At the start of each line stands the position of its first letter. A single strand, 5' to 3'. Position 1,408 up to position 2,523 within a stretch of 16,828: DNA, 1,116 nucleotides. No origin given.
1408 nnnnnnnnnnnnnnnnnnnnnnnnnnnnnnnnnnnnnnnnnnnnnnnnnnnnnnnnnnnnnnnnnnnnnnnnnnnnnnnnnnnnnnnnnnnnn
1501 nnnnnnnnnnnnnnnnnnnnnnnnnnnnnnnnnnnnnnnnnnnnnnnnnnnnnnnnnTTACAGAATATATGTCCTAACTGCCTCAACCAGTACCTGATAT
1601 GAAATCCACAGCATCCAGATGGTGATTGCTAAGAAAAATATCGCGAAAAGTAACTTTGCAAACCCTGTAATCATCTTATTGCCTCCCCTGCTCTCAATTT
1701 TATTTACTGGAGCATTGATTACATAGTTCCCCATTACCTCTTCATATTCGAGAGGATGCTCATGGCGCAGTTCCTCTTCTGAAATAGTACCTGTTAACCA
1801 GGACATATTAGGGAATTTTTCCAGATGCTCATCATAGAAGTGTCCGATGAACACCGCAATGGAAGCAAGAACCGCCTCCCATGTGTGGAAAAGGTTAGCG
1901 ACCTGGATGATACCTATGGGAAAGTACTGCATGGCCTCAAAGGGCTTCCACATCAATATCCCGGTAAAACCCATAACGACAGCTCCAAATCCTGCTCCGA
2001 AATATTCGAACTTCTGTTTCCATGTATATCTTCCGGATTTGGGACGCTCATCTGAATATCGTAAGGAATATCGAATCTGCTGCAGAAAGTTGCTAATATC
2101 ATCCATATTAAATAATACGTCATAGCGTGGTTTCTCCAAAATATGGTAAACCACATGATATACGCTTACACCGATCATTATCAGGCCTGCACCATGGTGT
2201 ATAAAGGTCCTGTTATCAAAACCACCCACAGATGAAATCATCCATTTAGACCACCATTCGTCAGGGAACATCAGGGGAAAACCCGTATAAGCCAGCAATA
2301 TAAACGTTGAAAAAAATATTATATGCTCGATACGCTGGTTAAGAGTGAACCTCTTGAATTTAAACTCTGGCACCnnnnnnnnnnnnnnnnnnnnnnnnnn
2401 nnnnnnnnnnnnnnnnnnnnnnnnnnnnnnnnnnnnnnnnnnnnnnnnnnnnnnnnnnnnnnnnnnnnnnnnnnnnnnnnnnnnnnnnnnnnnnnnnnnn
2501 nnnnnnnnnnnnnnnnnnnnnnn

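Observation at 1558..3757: Compact four-gene membrane cytochrome module: two unassignable mini-proteins, an anchored heptahaem cytochrome c and a cytochrome b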

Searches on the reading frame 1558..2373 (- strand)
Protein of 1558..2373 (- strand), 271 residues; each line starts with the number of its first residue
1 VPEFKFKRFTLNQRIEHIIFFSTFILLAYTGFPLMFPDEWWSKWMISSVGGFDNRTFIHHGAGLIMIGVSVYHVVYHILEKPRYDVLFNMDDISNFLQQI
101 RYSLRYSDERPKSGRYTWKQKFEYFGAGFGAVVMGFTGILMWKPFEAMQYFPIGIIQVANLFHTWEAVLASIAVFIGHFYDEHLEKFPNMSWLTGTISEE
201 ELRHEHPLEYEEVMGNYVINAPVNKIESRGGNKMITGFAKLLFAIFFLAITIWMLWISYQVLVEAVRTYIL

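Call 5: search_protein_families(library=pfam, proteins=[window:1558-2373:-], max_evalue=0.1)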
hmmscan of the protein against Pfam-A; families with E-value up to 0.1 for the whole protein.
window:1558-2373:- (271 aa): 3 families
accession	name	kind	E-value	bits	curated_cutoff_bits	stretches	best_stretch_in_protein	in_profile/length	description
PF01292.26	Ni_hydr_CYTB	-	2e-14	54.2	30.1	1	8-180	1-160/179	Prokaryotic cytochrome b561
PF06806.18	DUF1233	-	0.01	15.9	22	1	35-99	4-68/70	Putative excisionase (DUF1233)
PF14358.11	DUF4405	-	0.063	14.2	26.7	1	19-77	5-65/66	Domain of unknown function (DUF4405)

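Call 8: find_encoding_contigs(protein=window:1558-2373:-, flank=10000, max_places=6)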
Protein window:1558-2373:- (271 aa): 4 contigs read that carry it; 4 places shown.
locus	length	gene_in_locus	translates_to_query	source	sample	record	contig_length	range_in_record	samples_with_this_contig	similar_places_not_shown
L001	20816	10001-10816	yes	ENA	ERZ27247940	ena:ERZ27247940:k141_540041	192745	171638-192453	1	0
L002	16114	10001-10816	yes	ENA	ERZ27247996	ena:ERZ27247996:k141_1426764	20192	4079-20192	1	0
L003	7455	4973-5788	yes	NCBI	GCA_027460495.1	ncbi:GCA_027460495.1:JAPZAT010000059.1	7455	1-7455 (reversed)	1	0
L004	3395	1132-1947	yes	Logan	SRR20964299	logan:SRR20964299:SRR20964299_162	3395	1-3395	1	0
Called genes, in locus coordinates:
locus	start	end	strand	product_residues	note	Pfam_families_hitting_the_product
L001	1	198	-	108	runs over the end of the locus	PF08979:DUF1894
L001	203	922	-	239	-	PF12797:Fer4_2 (faint), PF12837:Fer4_6 (weak), PF13237:Fer4_10, PF00037:Fer4 (weak), PF12838:Fer4_7 (weak), PF13187:Fer4_9 (weak), PF14697:Fer4_21 (weak), PF27217:AF_0155, +1 more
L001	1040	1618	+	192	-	PF04545:Sigma70_r4 (faint), PF12802:MarR_2, PF01047:MarR, PF01325:Fe_dep_repress (weak), PF08279:HTH_11 (weak), PF13404:HTH_AsnC-type, PF13412:HTH_24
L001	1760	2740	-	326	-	PF00753:Lactamase_B (weak), PF12706:Lactamase_B_2 (weak)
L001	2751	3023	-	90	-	PF00085:Thioredoxin, PF13098:Thioredoxin_2 (weak), PF13905:Thioredoxin_8 (faint)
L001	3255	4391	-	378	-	PF07854:DUF1646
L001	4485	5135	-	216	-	PF01973:MptE-like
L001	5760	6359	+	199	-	-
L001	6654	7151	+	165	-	PF13534:Fer4_17, PF12838:Fer4_7 (weak), PF13183:Fer4_8, PF13187:Fer4_9, PF13237:Fer4_10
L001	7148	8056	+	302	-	PF02754:CCG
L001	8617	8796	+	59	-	-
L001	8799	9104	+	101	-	-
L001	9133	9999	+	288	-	PF09699:Paired_CXXCH_1 (faint), PF14522:Cytochrome_C7 (faint), PF14537:Cytochrom_c3_2 (weak), PF03264:Cytochrom_NNT (weak)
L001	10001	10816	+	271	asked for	PF01292:Ni_hydr_CYTB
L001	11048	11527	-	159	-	PF01988:VIT1 (weak)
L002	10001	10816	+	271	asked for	PF01292:Ni_hydr_CYTB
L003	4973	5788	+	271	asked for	PF01292:Ni_hydr_CYTB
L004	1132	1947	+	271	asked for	PF01292:Ni_hydr_CYTB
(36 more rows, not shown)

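Call 9: search_protein_families(library=ncbifam, proteins=[window:1558-2373:-], max_evalue=0.01)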
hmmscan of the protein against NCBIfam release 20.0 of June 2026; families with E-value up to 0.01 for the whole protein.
window:1558-2373:- (271 aa): 4 families
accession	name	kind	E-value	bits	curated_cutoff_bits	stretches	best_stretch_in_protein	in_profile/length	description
TIGR01583.1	formate-DH-gamm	equivalog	1.2e-18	67.8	115.85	1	5-214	1-202/204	formate dehydrogenase subunit gamma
NF007924.0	PRK10639.1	equivalog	6.6e-17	61.9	341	1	6-214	7-203/211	formate dehydrogenase cytochrome b556 subunit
NF007558.0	PRK10179.1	equivalog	1.4e-10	41.2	339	1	10-214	11-205/217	formate dehydrogenase-N subunit gamma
TIGR02125.1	CytB-hydogenase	equivalog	1.1e-05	25.1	121.5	1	8-146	2-141/212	Ni/Fe-hydrogenase, b-type cytochrome subunit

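Call 11: find_related_loci(query=window:1558-2373:-, collection=genome_contigs, flank=6000)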
Query window:1558-2373:- (271 aa) in genome_contigs; peptide patterns used: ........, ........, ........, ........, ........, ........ (x = any residue, [..] = any of these).
46 stretches matched a pattern; 28 encode a relative of the query (tblastn E <= 1e-3); 28 distinct loci.
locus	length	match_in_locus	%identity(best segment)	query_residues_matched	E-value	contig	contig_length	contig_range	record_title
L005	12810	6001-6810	88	1-271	2e-162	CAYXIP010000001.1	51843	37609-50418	MAG TPA_asm: uncultured Candidatus Methanoperedens sp. isolate SRP093762_co1_13 genome assembly, contig: NODE_402_length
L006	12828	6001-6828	76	1-271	4e-145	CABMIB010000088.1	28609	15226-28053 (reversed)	uncultured archaeon isolate LFW-280_3_1 genome assembly, contig: LFW28031_7, whole genome shotgun sequence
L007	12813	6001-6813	75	1-271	7e-144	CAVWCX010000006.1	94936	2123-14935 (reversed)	MAG: Candidatus Methanoperedenaceae archaeon isolate MFD03899.bin.2.194 genome assembly, contig: contig_18313, whole gen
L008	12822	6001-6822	75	1-271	2e-143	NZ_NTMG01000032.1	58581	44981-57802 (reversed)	Candidatus Methanoperedens sp. BLZ2 CMPBLZ2contig_479, whole genome shotgun sequence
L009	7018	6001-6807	76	1-271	2e-143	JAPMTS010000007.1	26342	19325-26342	MAG: Candidatus Methanoperedens sp. isolate RBG 1 RBG_16_Archaea_41_19_RBG_16_scaffold_679, whole genome shotgun sequenc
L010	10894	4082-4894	75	1-271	2e-142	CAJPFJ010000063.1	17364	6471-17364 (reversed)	Methanosarcinales archaeon isolate METP1 genome assembly, contig: CONTIG_63, whole genome shotgun sequence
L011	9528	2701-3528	74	1-271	4e-142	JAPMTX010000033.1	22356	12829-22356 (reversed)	MAG: Candidatus Methanoperedens sp. isolate LC 1 LC_0.1_scaffold_1149, whole genome shotgun sequence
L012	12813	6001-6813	75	1-271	6e-142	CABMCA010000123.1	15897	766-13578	uncultured archaeon isolate LFW-24 genome assembly, contig: LFW24_92, whole genome shotgun sequence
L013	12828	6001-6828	74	1-271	2e-141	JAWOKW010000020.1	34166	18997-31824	MAG: Candidatus Methanoperedens sp. isolate bin_184_1 c_000041209968, whole genome shotgun sequence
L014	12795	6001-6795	75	1-265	2e-141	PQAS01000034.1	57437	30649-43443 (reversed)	MAG: Candidatus Methanoperedenaceae archaeon isolate FeB_1 FeB1_34, whole genome shotgun sequence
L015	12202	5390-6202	75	1-271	3e-140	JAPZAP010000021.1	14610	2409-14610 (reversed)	MAG: Candidatus Methanoperedens sp. isolate SR-VP_0-2cm_41_45 SR-VP_0-2_scaffold_141_2083850, whole genome shotgun seque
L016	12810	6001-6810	73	1-271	1e-138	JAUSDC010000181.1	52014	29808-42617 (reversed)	MAG: Candidatus Methanoperedens sp. isolate E14_concoct.bin.71 E14_k141_1554288, whole genome shotgun sequence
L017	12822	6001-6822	74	1-271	2e-138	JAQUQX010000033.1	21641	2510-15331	MAG: Candidatus Methanoperedens sp. isolate STD1_6 NODE_5344_length_21641_cov_22.710839_Sandtown_D1, whole genome shotgu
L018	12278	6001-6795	74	5-271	7e-138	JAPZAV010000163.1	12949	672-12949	MAG: Candidatus Methanoperedens sp. isolate RifSed_csp2_16ft_3_45_12 RifSed_csp2_16ft_3_scaffold_8219, whole genome shot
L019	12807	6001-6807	73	1-270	1e-137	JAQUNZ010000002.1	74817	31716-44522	MAG: Candidatus Methanoperedens sp. isolate STD1_19 NODE_662_length_74817_cov_5.132842_Sandtown_D1, whole genome shotgun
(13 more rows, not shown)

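Call 20: search_protein_families(library=pfam, proteins=[L007:8915-10357:+, L005:3138-4595:+, L007:6981-8423:+, L007:10436-11245:+, L007:11249-12163:+, L005:6976-7278:+, L007:8592-8879:+, L007:3416-3583:+], max_evalue=0.1)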
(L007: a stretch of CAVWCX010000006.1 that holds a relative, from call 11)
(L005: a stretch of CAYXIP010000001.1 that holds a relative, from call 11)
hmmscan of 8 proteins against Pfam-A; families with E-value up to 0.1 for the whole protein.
L007:8915-10357:+ (480 aa): 0 families

L005:3138-4595:+ (485 aa): 1 family
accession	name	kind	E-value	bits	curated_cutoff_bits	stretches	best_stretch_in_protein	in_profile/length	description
PF17097.10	Kre28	-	0.0059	16.1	27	1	277-341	23-87/365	Spindle pole body component Kre28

L007:6981-8423:+ (480 aa): 0 families

L007:10436-11245:+ (269 aa): 6 families
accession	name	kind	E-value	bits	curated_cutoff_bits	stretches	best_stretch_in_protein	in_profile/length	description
PF14522.11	Cytochrome_C7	-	2.9e-06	27.4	24.8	1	209-265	14-67/67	Cytochrome c7 and related cytochrome c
PF14537.11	Cytochrom_c3_2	-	0.00023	22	25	1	116-147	48-79/79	Cytochrome c3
PF23091.2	TNFR_ELAPOR1_6th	-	0.00091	19.5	33.2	1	158-187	4-33/41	ELAPOR1-like, TNF receptor-like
PF09699.15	Paired_CXXCH_1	-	0.0042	17.2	20.6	0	141-173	8-37/41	Doubled CXXCH motif (Paired_CXXCH_1)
PF13435.11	Cytochrome_C554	-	0.059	14.8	20.8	0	229-264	46-83/84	Cytochrome c554 and c-prime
PF17121.11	zf-C3HC4_5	-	0.061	13.7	27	0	163-183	25-45/51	Zinc finger, C3HC4 type (RING finger)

L007:11249-12163:+ (304 aa): 15 families
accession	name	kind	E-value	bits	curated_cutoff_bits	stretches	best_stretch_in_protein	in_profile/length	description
PF13247.11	Fer4_11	-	4e-20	72.3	26.2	1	105-201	5-100/100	4Fe-4S dicluster domain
PF12838.12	Fer4_7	-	3.1e-14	53.6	27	2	46-126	1-52/52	4Fe-4S dicluster domain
PF00037.32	Fer4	-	1.2e-10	41.1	21.1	2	135-154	1-20/24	4Fe-4S binding domain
PF13187.11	Fer4_9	-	4.3e-10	39.9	27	2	142-196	2-52/52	4Fe-4S dicluster domain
PF12837.12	Fer4_6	-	9.3e-10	38.4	25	2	135-156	2-23/24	4Fe-4S binding domain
PF12797.12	Fer4_2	-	9.8e-10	38.2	24.5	2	134-154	2-22/22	4Fe-4S binding domain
PF13237.11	Fer4_10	-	1.1e-08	35.3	25.5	3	103-153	2-53/53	4Fe-4S dicluster domain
PF14697.11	Fer4_21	-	4.1e-06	27.3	35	1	108-154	6-53/59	4Fe-4S dicluster domain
PF13484.11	Fer4_16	-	4.6e-06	27.8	30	0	109-130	1-20/66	4Fe-4S double cluster binding domain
PF25160.1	LdpA_Fe-S-bd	-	5.3e-06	26.5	27.6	1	112-154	4-40/49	LdpA Fe-S cluster-binding domain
PF13183.11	Fer4_8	-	3.6e-05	24.6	27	1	45-124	3-66/68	4Fe-4S dicluster domain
PF13534.11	Fer4_17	-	0.00011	23.1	22.2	0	43-59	42-58/61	4Fe-4S dicluster domain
PF12800.12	Fer4_4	-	0.0011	19.6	24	1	141-155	3-17/17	4Fe-4S binding domain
PF10518.14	TAT_signal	-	0.0011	19.2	22.7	1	1-21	1-21/21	TAT (twin-arginine translocation) pathway signal sequence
PF12798.12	Fer4_3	-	0.0018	19.4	27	0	142-154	1-13/15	4Fe-4S binding domain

L005:6976-7278:+ (100 aa): 2 families
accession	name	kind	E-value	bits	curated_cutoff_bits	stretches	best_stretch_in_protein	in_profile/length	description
PF19744.4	DUF6232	-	0.044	14.7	27.4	1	10-74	42-97/117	Family of unknown function (DUF6232)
PF05569.17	Peptidase_M56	-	0.061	12.9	31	1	32-91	102-161/296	BlaR1 peptidase M56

L007:8592-8879:+ (95 aa): 1 family
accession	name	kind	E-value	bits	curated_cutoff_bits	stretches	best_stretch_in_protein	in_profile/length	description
PF20136.4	DUF6526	-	0.068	13.6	23.7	1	10-83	23-94/145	Family of unknown function (DUF6526)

L007:3416-3583:+ (55 aa): 0 families

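Call 21: search_solved_structures(query=L007:8915-10357:+, max_evalue=1)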
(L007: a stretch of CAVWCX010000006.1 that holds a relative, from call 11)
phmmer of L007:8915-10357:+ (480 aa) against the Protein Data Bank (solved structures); distinct sequences matched with E-value up to 1: 0.
